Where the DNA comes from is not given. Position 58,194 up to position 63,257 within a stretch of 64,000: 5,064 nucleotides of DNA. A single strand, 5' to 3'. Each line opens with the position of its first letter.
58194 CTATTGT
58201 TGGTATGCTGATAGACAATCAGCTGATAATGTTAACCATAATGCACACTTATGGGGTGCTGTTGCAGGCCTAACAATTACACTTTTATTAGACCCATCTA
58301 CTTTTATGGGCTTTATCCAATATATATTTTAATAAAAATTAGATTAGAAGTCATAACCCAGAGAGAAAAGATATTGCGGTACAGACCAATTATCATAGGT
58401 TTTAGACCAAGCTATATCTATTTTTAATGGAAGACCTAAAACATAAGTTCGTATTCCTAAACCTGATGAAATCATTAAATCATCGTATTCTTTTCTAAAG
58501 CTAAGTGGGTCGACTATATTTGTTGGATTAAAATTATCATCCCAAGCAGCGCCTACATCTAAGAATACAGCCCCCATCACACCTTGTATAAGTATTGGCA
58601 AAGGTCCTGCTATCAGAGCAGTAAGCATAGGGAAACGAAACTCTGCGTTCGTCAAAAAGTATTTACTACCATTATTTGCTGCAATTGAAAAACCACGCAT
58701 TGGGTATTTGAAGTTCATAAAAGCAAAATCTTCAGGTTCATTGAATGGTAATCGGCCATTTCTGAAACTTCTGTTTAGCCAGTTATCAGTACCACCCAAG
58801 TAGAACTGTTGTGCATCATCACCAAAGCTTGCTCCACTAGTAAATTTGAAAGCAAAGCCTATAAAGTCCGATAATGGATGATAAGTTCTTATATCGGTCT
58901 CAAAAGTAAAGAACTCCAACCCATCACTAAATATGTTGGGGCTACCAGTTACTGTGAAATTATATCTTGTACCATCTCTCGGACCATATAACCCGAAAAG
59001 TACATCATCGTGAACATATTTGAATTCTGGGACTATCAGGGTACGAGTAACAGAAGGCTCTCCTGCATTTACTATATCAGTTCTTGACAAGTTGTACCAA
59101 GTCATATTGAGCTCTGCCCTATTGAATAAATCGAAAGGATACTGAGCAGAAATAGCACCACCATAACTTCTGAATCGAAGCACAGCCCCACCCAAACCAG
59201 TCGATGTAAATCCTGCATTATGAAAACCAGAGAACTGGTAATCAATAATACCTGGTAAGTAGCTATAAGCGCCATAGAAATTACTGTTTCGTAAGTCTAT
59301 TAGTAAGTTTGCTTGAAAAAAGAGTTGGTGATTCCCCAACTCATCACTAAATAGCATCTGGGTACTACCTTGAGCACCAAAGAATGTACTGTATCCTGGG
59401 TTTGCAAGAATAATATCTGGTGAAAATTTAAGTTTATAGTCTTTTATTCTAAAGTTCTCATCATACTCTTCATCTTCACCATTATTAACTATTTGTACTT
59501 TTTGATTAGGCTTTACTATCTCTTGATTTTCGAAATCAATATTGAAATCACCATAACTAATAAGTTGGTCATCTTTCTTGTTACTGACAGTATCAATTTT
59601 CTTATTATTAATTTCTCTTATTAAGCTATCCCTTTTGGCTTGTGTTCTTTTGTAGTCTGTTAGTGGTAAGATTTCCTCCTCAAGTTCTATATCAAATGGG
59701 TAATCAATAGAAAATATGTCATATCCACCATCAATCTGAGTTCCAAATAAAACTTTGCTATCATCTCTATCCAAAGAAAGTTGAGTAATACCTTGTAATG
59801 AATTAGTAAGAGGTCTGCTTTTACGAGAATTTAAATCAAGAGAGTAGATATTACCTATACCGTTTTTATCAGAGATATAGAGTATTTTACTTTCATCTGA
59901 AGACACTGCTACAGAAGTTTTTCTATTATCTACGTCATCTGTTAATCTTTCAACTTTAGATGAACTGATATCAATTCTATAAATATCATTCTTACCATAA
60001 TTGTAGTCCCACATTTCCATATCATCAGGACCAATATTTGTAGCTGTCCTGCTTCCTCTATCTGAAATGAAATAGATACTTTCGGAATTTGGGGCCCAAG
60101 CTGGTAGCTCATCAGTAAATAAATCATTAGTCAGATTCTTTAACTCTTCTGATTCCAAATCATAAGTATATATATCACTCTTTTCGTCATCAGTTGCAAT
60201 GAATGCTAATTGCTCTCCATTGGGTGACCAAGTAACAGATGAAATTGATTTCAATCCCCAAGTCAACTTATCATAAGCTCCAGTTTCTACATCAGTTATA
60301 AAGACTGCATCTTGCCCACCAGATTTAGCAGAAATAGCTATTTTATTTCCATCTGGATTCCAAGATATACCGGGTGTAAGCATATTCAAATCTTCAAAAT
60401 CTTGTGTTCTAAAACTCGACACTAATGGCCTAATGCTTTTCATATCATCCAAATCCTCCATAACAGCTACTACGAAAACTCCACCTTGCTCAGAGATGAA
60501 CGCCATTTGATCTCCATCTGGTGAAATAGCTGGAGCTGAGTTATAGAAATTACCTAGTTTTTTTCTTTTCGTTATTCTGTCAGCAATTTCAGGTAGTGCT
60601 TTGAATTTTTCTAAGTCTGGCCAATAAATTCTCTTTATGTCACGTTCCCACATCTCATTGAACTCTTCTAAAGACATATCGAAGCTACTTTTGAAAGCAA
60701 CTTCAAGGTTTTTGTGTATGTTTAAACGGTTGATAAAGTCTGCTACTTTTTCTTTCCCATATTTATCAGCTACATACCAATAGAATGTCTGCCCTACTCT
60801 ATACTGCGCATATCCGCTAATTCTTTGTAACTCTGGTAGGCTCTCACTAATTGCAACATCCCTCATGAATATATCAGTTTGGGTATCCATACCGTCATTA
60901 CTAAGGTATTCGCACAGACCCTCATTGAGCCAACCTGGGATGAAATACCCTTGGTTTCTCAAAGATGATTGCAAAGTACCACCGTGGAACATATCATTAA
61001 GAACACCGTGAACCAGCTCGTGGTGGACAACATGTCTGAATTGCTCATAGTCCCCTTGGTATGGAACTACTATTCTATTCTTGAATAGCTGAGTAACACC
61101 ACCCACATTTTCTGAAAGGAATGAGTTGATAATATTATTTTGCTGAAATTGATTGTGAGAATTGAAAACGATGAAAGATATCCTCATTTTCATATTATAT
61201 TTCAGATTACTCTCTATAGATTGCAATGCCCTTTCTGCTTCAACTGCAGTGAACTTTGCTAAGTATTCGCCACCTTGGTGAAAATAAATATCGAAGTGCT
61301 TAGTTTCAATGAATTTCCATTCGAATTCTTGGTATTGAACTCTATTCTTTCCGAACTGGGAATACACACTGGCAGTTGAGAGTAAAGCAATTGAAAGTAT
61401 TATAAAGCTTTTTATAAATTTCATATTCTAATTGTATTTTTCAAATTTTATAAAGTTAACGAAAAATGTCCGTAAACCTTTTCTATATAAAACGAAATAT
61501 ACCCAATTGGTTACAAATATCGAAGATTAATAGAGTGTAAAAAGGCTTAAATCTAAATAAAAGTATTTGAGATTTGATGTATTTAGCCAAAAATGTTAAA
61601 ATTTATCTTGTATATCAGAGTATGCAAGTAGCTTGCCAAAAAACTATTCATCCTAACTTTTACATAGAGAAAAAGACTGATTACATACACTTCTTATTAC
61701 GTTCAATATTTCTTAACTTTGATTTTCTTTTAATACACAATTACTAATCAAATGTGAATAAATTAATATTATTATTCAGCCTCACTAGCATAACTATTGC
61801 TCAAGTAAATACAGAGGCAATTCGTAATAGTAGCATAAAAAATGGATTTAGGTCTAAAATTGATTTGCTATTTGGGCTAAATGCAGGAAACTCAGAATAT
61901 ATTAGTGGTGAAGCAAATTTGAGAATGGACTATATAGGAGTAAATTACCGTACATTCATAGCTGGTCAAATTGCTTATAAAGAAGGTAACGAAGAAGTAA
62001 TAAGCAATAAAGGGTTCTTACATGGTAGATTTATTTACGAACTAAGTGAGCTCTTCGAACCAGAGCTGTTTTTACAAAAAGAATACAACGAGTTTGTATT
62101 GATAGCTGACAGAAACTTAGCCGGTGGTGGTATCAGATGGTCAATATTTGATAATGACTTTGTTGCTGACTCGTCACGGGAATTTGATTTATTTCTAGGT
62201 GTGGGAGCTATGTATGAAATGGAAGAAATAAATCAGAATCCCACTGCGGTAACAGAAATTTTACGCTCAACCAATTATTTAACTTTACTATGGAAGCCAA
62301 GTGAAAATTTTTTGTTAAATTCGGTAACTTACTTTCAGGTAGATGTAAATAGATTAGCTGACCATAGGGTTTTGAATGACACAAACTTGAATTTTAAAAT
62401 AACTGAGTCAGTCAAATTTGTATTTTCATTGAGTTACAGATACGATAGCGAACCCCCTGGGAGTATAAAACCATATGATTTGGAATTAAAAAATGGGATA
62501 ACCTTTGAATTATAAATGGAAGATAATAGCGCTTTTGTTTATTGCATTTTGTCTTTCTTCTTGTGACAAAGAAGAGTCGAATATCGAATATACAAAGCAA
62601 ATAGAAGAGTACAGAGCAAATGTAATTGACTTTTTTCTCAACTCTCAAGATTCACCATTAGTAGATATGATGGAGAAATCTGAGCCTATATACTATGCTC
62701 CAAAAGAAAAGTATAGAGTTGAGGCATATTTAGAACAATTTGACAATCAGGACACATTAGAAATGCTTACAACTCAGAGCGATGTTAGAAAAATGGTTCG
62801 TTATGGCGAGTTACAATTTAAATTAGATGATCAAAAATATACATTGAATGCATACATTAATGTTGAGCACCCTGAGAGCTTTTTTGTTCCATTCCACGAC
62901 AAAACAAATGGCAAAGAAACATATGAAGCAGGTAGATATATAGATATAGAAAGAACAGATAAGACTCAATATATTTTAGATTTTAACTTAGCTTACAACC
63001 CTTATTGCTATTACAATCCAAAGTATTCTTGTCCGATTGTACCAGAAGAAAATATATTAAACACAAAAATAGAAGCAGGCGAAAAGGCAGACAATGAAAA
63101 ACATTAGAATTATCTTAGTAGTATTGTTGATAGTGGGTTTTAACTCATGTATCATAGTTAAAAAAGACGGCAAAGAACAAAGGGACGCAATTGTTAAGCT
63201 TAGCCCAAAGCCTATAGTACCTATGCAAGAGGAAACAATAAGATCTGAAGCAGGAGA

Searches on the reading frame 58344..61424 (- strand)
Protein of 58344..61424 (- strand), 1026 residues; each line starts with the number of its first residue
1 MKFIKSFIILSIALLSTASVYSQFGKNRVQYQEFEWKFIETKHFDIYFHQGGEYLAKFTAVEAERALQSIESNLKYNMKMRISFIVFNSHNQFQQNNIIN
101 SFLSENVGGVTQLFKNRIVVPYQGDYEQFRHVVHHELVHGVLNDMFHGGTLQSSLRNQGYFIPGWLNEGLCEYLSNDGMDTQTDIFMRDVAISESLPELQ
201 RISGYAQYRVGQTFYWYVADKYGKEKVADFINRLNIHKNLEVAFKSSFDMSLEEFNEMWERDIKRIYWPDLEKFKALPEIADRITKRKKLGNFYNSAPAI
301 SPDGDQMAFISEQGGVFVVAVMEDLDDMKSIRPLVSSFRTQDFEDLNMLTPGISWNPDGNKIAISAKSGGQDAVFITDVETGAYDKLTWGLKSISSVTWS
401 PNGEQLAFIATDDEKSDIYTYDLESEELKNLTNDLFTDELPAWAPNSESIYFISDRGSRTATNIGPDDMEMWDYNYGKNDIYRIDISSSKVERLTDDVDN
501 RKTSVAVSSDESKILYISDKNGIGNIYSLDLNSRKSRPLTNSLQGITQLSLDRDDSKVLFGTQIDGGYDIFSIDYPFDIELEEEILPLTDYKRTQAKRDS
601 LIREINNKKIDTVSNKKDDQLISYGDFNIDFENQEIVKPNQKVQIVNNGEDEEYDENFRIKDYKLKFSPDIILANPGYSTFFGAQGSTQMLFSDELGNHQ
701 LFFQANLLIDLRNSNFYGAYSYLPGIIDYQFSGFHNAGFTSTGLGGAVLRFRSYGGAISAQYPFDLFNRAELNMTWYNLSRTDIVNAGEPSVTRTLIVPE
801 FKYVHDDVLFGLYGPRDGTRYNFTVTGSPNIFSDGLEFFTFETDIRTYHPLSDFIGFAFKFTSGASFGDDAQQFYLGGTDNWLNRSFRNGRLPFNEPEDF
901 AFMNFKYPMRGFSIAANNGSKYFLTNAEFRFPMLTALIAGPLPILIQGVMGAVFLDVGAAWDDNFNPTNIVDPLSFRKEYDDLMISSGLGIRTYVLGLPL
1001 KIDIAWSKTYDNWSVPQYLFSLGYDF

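Call 40: search_protein_families(library=pfam, proteins=[window:58344-61424:-], max_evalue=0.00001)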
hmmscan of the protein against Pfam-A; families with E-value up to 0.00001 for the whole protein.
window:58344-61424:- (1026 aa): 5 families
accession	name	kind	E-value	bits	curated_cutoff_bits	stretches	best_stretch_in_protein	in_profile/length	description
PF07676.18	PD40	-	1.1e-18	67.1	20.9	0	292-317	8-34/38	WD40-like Beta Propeller Repeat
PF13485.12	Peptidase_MA_2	-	7e-10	39.5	32.4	1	66-263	5-199/201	Peptidase MA superfamily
PF00930.27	DPPIV_N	-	4.3e-08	32.7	22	0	367-434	18-81/354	Dipeptidyl peptidase IV (DPP IV) N-terminal region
PF25174.1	Beta-prop_THOC3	-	7.3e-06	25.6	305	0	353-429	94-165/272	THOC3 beta-propeller domain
PF23414.1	Beta-prop_EML_2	-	9.1e-06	25.7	90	0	352-430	44-119/266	Echinoderm microtubule-associated protein second beta-propeller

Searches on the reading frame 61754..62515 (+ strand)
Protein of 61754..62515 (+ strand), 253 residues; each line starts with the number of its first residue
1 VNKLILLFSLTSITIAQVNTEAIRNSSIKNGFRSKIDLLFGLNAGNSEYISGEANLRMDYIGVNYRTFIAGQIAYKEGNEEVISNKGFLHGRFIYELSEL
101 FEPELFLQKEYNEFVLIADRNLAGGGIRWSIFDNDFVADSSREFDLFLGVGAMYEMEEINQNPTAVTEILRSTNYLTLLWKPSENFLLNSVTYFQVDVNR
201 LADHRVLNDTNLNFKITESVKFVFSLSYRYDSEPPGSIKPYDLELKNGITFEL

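Call 22: search_protein_families(library=pfam, proteins=[window:61754-62515:+], max_evalue=0.001)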
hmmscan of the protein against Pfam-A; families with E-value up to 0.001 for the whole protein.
window:61754-62515:+ (253 aa): 1 family
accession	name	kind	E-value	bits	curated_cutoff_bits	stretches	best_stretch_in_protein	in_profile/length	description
PF04338.18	DUF481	-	6.7e-19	69.2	21.1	1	42-251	7-208/210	Protein of unknown function, DUF481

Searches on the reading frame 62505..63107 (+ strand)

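Call 22: search_protein_families(library=pfam, proteins=[window:62505-63107:+], max_evalue=0.001)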
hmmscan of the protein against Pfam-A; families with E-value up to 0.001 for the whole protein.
window:62505-63107:+ (200 aa): 1 family
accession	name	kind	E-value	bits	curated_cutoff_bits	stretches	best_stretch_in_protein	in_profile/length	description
PF07920.16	DUF1684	-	1.2e-44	152.5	25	1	63-194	8-139/139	Protein of unknown function (DUF1684)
